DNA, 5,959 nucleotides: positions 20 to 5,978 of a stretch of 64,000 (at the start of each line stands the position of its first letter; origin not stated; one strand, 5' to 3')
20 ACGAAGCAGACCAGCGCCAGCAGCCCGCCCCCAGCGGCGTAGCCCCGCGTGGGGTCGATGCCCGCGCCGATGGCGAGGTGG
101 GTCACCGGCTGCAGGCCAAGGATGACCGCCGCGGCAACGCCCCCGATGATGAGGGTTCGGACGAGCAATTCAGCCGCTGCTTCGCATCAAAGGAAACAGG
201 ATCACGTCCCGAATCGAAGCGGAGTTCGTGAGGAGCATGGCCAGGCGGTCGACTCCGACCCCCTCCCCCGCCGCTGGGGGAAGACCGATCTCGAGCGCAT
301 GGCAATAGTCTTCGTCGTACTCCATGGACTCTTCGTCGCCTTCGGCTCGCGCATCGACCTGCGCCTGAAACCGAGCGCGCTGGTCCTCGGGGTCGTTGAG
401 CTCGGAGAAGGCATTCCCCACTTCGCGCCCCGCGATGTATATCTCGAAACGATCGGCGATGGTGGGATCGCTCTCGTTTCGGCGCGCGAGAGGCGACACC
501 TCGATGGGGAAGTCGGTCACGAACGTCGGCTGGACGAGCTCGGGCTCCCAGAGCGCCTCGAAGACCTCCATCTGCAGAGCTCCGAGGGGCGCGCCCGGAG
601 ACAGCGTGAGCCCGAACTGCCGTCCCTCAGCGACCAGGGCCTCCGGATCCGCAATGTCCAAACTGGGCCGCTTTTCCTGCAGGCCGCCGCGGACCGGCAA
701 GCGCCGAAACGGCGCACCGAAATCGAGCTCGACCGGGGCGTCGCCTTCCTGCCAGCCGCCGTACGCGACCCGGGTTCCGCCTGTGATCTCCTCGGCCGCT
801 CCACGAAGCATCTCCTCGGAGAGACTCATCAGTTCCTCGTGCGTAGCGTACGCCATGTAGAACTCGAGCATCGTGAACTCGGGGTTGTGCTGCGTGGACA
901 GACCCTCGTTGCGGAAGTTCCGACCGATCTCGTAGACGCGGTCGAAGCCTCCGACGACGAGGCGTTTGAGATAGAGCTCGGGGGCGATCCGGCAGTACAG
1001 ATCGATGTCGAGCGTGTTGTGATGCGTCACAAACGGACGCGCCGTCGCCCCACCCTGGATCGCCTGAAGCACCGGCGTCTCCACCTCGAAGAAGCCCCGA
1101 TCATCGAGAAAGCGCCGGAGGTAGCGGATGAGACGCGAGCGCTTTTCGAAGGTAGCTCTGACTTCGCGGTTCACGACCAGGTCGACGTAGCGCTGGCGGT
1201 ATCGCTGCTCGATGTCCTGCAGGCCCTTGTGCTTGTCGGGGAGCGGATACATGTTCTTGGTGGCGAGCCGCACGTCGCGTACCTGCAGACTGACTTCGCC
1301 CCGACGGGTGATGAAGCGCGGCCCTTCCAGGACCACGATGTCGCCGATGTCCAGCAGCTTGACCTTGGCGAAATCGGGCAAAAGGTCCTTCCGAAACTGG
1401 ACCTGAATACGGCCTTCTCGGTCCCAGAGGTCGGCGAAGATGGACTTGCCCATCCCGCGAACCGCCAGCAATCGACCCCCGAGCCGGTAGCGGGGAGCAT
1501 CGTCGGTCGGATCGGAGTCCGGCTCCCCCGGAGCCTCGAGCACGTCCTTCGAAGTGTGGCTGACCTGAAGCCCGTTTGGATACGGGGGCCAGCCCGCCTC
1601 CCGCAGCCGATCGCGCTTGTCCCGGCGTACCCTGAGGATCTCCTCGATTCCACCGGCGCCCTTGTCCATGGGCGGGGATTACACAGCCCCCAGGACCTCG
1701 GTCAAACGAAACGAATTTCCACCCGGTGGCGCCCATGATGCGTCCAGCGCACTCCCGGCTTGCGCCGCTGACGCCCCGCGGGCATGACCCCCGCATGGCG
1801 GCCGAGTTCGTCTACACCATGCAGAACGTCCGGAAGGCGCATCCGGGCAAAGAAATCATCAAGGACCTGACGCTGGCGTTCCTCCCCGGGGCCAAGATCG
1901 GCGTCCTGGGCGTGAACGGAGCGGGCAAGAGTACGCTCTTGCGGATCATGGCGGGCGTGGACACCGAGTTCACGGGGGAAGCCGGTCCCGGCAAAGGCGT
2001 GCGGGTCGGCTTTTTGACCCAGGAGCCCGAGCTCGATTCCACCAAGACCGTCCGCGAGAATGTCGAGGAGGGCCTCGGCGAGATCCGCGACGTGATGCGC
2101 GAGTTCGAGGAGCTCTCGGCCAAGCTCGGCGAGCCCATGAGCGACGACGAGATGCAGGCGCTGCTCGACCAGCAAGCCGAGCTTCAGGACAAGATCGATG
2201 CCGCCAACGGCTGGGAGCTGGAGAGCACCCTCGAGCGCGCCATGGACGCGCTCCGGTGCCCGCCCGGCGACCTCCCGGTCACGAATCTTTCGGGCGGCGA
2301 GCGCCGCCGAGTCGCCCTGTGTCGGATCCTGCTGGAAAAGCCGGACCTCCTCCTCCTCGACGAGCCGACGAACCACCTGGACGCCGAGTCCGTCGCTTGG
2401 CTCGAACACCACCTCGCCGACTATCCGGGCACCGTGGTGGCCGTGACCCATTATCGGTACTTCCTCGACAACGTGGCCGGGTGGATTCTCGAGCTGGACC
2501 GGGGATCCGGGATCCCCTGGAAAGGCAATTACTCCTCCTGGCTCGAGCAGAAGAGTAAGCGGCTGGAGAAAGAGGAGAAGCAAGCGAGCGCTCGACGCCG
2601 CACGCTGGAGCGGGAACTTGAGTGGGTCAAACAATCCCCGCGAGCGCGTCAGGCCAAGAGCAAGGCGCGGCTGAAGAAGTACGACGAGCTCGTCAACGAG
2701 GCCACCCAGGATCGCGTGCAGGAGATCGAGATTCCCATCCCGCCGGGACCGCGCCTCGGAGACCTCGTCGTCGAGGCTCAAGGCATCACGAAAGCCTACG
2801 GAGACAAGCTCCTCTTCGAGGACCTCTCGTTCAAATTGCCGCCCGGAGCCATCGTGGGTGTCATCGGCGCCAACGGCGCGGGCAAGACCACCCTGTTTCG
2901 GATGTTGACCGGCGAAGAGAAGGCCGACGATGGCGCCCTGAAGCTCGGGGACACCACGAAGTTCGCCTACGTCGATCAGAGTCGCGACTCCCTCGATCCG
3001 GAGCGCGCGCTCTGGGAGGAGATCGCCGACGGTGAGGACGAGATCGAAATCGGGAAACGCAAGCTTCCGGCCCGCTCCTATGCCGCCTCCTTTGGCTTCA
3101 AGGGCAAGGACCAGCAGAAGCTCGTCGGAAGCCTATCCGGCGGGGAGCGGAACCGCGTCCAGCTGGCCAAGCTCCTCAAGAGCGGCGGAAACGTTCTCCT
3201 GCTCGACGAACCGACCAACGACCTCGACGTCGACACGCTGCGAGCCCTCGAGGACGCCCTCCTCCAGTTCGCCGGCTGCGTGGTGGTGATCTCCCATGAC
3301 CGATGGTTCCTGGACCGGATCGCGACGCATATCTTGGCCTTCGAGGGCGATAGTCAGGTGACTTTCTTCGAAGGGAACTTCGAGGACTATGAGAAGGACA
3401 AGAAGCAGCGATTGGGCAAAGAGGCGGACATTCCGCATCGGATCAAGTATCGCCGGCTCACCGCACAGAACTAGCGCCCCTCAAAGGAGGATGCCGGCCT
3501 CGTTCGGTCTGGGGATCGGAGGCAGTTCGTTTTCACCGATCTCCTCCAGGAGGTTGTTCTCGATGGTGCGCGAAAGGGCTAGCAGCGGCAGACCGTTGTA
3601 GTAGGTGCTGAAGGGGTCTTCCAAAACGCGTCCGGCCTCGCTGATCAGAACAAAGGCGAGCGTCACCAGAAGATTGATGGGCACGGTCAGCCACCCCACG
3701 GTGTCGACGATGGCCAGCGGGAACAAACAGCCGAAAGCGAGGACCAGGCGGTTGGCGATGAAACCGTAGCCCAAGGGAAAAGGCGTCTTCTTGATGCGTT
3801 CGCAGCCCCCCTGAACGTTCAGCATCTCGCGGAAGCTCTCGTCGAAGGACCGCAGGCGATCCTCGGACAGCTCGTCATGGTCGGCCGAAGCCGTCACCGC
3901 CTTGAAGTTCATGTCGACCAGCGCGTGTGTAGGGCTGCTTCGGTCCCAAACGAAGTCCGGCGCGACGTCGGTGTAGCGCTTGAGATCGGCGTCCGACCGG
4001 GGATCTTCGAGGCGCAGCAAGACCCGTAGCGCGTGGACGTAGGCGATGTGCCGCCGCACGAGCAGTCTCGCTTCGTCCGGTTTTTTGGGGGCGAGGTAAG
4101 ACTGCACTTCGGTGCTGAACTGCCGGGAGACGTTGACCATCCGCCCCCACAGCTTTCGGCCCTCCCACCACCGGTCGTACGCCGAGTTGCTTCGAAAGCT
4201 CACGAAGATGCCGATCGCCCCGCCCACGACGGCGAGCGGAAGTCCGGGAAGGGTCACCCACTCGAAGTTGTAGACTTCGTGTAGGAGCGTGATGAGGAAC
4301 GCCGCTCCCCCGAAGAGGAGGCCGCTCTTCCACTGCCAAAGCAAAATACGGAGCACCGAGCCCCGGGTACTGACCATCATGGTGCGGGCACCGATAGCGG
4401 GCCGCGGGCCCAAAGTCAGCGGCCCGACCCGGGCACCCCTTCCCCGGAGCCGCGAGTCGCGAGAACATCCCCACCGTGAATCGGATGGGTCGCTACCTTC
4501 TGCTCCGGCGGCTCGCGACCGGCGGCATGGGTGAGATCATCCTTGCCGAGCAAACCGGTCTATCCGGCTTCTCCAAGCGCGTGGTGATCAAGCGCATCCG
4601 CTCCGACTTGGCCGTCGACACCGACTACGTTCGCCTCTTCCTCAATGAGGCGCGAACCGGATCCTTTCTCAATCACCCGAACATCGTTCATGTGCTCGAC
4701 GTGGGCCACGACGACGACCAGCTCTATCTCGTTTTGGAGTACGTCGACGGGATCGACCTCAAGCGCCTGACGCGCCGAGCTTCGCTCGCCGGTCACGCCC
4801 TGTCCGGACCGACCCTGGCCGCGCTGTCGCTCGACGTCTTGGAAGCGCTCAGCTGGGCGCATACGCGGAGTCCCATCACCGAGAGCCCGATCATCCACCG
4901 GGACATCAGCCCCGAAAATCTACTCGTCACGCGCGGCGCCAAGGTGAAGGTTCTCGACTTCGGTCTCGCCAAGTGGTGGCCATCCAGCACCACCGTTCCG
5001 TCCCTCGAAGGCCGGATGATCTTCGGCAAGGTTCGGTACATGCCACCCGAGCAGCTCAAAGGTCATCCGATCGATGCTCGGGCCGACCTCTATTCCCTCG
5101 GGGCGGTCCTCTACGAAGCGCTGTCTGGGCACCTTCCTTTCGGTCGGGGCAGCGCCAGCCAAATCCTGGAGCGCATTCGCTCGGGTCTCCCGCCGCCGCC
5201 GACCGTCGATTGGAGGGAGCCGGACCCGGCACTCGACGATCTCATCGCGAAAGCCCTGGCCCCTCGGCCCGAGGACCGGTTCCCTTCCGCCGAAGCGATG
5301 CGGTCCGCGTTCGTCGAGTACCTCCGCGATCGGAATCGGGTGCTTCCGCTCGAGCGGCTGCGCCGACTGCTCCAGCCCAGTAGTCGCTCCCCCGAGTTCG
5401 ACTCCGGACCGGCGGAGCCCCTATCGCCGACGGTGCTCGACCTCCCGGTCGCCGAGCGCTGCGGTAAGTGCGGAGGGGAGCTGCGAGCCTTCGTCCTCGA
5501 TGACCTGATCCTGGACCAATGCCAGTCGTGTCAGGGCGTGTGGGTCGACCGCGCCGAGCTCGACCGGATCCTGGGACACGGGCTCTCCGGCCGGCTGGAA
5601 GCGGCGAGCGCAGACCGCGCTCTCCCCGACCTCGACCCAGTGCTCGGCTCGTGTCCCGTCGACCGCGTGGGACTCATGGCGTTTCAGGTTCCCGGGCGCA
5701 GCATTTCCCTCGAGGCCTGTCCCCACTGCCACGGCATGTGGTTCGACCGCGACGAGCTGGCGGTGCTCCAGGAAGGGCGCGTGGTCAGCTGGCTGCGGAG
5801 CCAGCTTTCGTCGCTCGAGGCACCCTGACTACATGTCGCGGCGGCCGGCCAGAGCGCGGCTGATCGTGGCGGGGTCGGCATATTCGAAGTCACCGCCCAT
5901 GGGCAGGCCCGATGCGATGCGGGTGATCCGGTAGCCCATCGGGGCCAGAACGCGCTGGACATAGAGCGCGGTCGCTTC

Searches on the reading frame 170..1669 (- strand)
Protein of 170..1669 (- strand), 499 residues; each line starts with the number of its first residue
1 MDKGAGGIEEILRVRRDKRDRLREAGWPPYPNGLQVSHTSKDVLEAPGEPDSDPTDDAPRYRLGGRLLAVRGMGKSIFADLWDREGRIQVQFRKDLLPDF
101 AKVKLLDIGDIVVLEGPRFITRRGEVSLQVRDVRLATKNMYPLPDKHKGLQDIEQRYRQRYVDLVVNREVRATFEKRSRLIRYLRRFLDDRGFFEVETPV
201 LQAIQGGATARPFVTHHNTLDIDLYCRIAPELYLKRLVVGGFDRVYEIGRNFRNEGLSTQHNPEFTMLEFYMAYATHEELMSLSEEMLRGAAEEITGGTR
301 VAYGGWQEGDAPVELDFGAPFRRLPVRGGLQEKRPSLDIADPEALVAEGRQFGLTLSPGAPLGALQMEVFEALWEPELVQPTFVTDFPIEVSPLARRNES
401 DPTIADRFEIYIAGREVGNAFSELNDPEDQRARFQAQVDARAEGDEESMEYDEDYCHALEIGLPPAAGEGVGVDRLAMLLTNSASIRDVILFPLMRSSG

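Call 15: search_protein_families(library=pfam, proteins=[window:170-1669:-])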
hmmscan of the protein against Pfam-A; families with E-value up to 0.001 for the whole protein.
window:170-1669:- (499 aa): 2 families
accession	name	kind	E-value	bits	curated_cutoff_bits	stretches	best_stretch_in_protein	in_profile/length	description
PF00152.25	tRNA-synt_2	-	1.8e-89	300.3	25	1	153-495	2-307/308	tRNA synthetases class II (D, K and N)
PF01336.31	tRNA_anti-codon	-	2.8e-10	40.4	27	1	62-135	2-74/75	OB-fold nucleic acid binding domain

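Call 46: find_homologous_proteins(query=window:170-1669:-, max_evalue=1e-50)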
Query window:170-1669:- (499 aa): 8000 proteins with E <= 1e-50 among 8000 candidates; the best 120 are listed.
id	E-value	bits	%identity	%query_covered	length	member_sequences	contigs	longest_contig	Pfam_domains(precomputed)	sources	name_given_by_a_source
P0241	1.1e-262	890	76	100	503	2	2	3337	PF01336.32,PF00152.26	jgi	jgi:lysyl-tRNA synthetase class 2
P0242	1.3e-245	834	71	100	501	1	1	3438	PF01336.32,PF00152.26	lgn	-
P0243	9.9e-242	821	69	100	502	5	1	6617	PF01336.32,PF00152.26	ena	-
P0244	5.1e-239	812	70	99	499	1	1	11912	PF01336.32,PF00152.26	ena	-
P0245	8.5e-239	812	71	99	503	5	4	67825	PF01336.32,PF00152.26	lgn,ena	-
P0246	7.2e-238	809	69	99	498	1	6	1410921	PF01336.32,PF00152.26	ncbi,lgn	ncbi:MAG: lysine--tRNA ligase [Myxococcota bacterium]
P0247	8.8e-237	805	69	100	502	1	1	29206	PF01336.32,PF00152.26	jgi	jgi:lysyl-tRNA synthetase class 2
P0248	9.9e-237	805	70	99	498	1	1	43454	PF01336.32,PF00152.26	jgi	jgi:lysyl-tRNA synthetase class 2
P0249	5.2e-234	796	68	100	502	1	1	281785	PF01336.32,PF00152.26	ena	-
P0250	6.7e-234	795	68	99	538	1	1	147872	PF01336.32,PF00152.26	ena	-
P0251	7.3e-234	795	69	99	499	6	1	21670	PF01336.32,PF00152.26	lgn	-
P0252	2.8e-233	793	68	100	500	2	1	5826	PF01336.32,PF00152.26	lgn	-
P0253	5.7e-232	789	68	98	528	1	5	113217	PF01336.32,PF00152.26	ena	-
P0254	2.5e-231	787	69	98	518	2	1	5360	PF01336.32,PF00152.26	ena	-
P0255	2.5e-231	787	67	100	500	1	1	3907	PF01336.32,PF00152.26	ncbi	-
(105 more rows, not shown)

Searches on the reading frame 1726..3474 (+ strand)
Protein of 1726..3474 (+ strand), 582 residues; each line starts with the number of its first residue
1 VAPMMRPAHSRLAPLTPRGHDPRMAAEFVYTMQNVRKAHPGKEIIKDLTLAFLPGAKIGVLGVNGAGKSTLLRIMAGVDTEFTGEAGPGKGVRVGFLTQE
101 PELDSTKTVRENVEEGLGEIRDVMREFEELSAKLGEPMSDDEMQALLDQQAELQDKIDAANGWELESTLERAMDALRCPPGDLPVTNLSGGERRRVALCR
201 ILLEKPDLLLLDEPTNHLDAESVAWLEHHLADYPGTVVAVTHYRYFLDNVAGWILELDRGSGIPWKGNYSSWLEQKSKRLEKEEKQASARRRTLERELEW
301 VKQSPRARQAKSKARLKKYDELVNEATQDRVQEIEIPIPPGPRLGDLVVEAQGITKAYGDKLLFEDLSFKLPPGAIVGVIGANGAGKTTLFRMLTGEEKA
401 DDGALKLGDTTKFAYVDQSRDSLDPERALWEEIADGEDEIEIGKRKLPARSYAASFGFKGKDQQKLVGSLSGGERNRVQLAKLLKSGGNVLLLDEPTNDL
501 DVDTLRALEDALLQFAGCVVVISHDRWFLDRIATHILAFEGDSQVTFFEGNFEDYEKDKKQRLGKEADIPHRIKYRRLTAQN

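Call 15: search_protein_families(library=pfam, proteins=[window:1726-3474:+])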
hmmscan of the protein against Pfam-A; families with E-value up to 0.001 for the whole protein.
window:1726-3474:+ (582 aa): 10 families
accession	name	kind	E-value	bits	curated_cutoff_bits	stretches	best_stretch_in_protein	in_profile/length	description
PF00005.33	ABC_tran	-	1.2e-50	172.1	25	2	365-498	2-137/137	ABC transporter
PF13304.12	AAA_21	-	3.2e-12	47.6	27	0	182-220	232-273/304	AAA domain, putative AbiEii toxin, Type IV TA system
PF12848.13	ABC_tran_Xtn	-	5e-12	46.2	25.9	1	255-324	1-72/85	ABC transporter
PF13476.12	AAA_23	-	6.8e-09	37.1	27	1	46-328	11-198/201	AAA domain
PF02463.25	SMC_N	-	2.7e-05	24.2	40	0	156-231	135-184/220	RecF/RecN/SMC N terminal domain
PF01926.29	MMR_HSR1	-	4e-05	24.2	21.9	0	377-400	2-24/113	50S ribosome-binding GTPase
PF13238.12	AAA_18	-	0.00014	22.7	29.4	0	58-132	1-68/128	AAA domain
PF13401.12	AAA_22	-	0.0002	22.1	27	0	377-501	8-97/130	AAA domain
PF05783.17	DLIC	-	0.0002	20.8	19.7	0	369-436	20-82/471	Dynein light intermediate chain (DLIC)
PF13555.12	AAA_29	-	0.00084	19.5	27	0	376-391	24-39/61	P-loop containing region of AAA domain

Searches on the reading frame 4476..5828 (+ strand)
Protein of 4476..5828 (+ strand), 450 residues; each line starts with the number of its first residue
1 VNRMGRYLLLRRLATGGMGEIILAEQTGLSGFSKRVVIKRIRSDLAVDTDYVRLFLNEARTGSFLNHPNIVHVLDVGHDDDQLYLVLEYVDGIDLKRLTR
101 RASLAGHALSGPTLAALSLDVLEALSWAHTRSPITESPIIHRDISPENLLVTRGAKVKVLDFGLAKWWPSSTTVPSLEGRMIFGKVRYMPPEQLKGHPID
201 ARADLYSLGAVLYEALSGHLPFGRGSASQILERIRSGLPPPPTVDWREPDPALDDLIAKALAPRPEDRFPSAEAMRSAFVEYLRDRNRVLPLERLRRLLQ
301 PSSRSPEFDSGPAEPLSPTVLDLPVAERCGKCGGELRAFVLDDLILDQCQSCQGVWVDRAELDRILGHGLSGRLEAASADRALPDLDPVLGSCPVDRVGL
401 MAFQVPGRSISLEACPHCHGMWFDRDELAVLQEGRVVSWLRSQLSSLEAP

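Call 15: search_protein_families(library=pfam, proteins=[window:4476-5828:+])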
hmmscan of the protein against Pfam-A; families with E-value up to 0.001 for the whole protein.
window:4476-5828:+ (450 aa): 5 families
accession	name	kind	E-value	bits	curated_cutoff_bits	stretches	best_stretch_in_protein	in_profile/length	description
PF00069.31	Pkinase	-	6.3e-39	134.4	31.7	1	11-279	5-262/263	Protein kinase domain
PF07714.23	PK_Tyr_Ser-Thr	-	2.2e-28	99.7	23.1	1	10-269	4-249/258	Protein tyrosine and serine/threonine kinase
PF13453.11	Zn_ribbon_TFIIB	-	6.9e-21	73.8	22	2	328-366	1-39/41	Transcription factor zinc-finger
PF01636.29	APH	-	7.4e-05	23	23.2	0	138-167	169-199/239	Phosphotransferase enzyme family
PF03109.22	ABC1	-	0.00058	19.5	22.9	1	37-166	96-215/244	ABC1 atypical kinase-like domain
